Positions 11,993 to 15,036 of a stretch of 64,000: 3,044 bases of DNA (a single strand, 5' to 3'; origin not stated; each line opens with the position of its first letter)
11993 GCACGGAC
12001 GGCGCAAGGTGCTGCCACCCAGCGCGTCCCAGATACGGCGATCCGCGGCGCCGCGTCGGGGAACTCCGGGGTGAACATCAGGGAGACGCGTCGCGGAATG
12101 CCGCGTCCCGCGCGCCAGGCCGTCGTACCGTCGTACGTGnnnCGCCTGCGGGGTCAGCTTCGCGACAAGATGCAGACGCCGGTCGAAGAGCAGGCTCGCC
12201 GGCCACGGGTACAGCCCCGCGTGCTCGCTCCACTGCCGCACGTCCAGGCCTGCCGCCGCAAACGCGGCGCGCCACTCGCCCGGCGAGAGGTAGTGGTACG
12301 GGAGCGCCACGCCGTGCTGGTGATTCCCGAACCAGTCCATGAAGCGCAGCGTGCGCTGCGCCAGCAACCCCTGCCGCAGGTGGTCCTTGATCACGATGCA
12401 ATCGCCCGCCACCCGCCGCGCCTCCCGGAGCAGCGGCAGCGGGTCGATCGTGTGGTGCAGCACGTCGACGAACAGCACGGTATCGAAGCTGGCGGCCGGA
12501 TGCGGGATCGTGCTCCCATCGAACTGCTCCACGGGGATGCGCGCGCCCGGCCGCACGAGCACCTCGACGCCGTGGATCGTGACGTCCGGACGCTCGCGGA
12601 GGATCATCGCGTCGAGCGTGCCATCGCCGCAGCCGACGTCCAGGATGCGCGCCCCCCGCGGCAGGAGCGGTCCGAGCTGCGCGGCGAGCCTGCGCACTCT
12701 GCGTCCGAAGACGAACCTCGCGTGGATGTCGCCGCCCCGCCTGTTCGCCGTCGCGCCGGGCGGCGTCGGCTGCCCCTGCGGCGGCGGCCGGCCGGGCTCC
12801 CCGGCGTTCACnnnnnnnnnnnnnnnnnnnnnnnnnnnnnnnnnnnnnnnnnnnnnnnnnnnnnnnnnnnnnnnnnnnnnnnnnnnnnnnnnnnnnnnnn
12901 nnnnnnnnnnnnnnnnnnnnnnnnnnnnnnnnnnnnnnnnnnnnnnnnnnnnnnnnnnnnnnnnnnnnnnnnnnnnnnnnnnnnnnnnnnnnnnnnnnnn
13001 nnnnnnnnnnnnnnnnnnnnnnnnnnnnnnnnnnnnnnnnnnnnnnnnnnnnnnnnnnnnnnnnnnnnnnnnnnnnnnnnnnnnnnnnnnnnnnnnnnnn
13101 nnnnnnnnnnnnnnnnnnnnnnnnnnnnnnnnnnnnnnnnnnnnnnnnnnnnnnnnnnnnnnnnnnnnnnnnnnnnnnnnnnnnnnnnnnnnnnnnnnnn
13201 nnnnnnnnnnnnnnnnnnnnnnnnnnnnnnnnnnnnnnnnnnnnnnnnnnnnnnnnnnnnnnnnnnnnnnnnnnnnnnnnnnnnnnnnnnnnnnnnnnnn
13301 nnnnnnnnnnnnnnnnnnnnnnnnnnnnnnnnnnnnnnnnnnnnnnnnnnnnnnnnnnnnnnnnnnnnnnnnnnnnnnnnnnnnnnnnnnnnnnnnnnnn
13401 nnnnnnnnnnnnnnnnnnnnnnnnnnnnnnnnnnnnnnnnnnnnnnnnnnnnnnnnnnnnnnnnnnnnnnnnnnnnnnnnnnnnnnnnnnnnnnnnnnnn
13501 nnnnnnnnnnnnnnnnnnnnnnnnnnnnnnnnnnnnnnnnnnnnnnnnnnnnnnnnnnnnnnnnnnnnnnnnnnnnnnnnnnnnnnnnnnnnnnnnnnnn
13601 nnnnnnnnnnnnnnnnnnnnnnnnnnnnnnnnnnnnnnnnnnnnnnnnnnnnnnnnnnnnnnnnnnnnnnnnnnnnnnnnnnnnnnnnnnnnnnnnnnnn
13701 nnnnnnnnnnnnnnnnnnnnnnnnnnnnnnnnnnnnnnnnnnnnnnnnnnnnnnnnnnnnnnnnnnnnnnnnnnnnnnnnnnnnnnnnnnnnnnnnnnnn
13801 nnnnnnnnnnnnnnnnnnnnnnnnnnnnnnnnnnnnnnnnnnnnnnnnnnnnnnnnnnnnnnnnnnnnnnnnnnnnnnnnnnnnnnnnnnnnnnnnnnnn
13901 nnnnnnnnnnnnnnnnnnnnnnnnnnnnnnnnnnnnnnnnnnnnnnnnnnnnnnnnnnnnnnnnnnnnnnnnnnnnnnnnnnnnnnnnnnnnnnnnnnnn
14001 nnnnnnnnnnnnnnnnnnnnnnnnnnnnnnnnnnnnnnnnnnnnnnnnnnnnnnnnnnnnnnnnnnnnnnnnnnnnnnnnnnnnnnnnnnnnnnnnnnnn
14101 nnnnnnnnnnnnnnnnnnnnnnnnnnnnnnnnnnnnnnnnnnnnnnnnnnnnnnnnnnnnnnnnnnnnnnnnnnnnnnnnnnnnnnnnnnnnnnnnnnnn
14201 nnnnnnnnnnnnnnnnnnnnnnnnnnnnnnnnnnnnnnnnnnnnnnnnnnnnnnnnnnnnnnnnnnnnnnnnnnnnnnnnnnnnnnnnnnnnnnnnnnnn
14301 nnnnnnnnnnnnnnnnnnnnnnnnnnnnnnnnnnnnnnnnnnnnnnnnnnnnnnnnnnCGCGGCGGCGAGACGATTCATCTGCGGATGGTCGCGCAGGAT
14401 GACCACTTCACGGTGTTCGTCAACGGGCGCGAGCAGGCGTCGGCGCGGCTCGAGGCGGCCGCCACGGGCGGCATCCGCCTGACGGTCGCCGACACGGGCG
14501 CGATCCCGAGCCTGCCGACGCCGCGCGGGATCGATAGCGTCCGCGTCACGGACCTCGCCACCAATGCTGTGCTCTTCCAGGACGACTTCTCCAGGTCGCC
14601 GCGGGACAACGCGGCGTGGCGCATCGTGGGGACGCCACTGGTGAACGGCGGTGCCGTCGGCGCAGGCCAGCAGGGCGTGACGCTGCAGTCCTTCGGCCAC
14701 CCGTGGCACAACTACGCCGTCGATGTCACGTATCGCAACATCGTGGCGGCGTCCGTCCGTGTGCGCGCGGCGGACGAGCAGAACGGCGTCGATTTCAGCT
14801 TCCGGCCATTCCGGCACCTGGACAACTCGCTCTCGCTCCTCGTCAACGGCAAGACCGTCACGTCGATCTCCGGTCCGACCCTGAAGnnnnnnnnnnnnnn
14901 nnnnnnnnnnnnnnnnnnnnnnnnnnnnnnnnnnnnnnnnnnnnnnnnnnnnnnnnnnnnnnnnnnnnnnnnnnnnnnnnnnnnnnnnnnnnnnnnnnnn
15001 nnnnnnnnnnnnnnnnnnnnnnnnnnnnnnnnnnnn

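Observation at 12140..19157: Divergent glycosylation locus: GT2 sugar-phosphate-lipid synthase and methyltransferase facing two PMT/ArnT-like GT-C transferases with unusual fusions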

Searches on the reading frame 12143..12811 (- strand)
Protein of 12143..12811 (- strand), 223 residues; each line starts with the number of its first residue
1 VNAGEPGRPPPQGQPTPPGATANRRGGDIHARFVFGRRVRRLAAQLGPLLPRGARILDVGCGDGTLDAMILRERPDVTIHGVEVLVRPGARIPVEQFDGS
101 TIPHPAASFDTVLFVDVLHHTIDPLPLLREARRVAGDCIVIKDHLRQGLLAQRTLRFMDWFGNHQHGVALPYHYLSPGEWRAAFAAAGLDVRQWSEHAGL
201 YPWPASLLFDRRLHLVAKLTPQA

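Call 4: search_protein_families(library=pfam, proteins=[window:12143-12811:-], max_evalue=0.01)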
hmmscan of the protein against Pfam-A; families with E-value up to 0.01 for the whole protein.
window:12143-12811:- (223 aa): 7 families
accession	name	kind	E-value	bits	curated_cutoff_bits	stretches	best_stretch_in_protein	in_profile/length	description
PF13489.12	Methyltransf_23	-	6.2e-17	62.3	27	1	35-193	6-163/164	Methyltransferase domain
PF07021.18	MetW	-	9.2e-09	35.6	21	1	48-140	9-107/193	Methionine biosynthesis protein MetW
PF08241.18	Methyltransf_11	-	1.9e-08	35.3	21.2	1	57-134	1-86/95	Methyltransferase domain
PF08242.18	Methyltransf_12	-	2.5e-08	35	30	1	57-134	1-91/98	Methyltransferase domain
PF13649.12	Methyltransf_25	-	3.8e-07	31.1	27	1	56-134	1-92/97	Methyltransferase domain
PF13847.12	Methyltransf_31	-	7.4e-06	26.2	27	0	53-83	4-35/145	Methyltransferase domain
PF05175.20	MTS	-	0.00089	19.4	23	1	53-84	32-63/170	Methyltransferase small domain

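Call 5: search_protein_families(library=ncbifam, proteins=[window:12143-12811:-], max_evalue=0.01)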
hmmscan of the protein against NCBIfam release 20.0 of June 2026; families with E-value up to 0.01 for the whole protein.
window:12143-12811:- (223 aa): 11 families
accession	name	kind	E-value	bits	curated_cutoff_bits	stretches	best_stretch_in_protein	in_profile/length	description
NF045667.1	MTase_DVU1556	equivalog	3.8e-10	39.6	155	1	50-200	20-171/213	DVU_1556 family methyltransferase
TIGR02081.1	metW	equivalog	7.3e-09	35.4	189.5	1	49-140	10-107/194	methionine biosynthesis protein MetW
NF047649.1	MTase_UXPK_star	exception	5.8e-05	22.3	460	1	46-161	72-202/283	methyltransferase/UXPK-star double selenoprotein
TIGR00452.1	TIGR00452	equivalog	0.00015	20.7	275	1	38-133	105-209/316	tRNA 5-methoxyuridine(34)/uridine 5-oxyacetic acid(34) synthase CmoB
NF043040.1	corrin_prot_MT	hypoth_equivalog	0.00041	19.8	180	1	38-78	26-67/216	corrinoid protein-associated methyltransferase CpaM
TIGR01983.1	UbiG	equivalog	0.0016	17.8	102.95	0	52-130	49-138/228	bifunctional 2-polyprenyl-6-hydroxyphenol methylase/3-demethylubiquinol 3-O-methyltransferase UbiG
NF041537.1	ArsM_AhpD_UU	exception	0.0024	16.7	510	0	52-163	76-203/345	arsenite methyltransferase/AhpD domain selenoprotein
TIGR04543.1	ketoArg_3Met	equivalog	0.0036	16.4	425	1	52-84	149-181/336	2-ketoarginine methyltransferase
NF011650.0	PRK15068.1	equivalog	0.0038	16.1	209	0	53-130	123-212/324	tRNA 5-methoxyuridine(34)/uridine 5-oxyacetic acid(34) synthase CmoB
NF041255.1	mycofact_MftM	equivalog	0.0058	16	200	0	88-141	184-239/289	mycofactocin oligosaccharide methyltransferase MftM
NF010703.0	PRK14103.1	equivalog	0.0082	15.6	320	0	40-83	19-60/256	trans-aconitate 2-methyltransferase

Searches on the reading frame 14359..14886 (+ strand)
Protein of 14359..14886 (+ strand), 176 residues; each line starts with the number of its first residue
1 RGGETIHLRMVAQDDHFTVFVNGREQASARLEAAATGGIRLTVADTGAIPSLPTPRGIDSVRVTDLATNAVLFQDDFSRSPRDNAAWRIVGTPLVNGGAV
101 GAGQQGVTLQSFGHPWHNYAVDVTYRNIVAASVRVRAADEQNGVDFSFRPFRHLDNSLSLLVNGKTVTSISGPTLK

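Call 54: search_protein_families(library=pfam, proteins=[window:14359-14886:+], max_evalue=10)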
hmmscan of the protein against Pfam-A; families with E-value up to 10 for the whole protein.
window:14359-14886:+ (176 aa): 0 families
